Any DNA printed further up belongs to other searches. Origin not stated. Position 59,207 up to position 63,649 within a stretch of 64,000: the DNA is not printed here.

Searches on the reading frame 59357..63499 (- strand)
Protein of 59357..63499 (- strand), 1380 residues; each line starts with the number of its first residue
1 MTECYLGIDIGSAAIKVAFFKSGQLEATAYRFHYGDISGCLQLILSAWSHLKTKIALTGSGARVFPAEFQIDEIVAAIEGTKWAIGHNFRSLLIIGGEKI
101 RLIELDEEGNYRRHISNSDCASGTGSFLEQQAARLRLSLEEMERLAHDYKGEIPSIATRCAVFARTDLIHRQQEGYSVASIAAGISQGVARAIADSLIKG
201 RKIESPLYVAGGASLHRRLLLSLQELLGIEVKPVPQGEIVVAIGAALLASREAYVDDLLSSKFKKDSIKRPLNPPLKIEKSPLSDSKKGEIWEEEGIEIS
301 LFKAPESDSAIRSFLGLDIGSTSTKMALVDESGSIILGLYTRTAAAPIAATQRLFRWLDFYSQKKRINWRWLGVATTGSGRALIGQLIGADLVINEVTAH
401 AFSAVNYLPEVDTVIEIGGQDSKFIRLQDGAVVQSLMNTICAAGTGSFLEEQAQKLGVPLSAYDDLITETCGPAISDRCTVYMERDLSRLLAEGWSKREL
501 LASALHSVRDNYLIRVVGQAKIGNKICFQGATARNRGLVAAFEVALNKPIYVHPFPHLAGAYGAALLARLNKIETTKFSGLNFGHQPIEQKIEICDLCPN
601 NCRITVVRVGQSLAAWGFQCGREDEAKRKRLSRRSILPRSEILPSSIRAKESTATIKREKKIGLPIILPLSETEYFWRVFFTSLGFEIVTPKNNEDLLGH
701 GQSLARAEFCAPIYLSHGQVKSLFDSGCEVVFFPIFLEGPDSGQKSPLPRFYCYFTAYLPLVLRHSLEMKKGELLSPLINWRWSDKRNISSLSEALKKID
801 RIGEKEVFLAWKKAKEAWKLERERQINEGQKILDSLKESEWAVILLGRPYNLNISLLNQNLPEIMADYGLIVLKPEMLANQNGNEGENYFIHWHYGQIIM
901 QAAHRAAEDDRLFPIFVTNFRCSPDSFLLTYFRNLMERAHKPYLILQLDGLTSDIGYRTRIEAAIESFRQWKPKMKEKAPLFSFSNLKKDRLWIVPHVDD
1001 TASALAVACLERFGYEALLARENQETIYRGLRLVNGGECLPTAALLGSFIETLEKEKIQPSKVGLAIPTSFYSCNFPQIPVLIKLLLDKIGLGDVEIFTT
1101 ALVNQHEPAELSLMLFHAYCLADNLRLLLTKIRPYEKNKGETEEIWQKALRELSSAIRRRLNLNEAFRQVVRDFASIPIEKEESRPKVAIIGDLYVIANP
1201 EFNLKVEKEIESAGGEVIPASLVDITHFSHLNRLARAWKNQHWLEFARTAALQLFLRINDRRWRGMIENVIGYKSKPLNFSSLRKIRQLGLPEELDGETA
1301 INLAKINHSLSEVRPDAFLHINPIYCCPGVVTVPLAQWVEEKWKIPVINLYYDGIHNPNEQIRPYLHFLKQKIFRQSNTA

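Call 49: search_protein_families(library=pfam, proteins=[window:59357-63499:-], max_evalue=0.00001)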
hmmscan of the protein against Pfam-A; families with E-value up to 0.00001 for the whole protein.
window:59357-63499:- (1380 aa): 2 families
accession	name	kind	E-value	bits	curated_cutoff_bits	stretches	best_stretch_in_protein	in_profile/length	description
PF01869.26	BcrAD_BadFG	-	1.1e-65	222.3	31.5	2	315-568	1-271/271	BadF/BadG/BcrA/BcrD ATPase family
PF09989.15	DUF2229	-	5.5e-46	157.4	29.4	1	661-878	1-218/218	CoA enzyme activase uncharacterised domain (DUF2229)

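Call 69: find_encoding_contigs(protein=window:59357-63499:-, flank=10000, max_places=1)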
Protein window:59357-63499:- (1380 aa): no gene with exactly this product is on record in the collection.
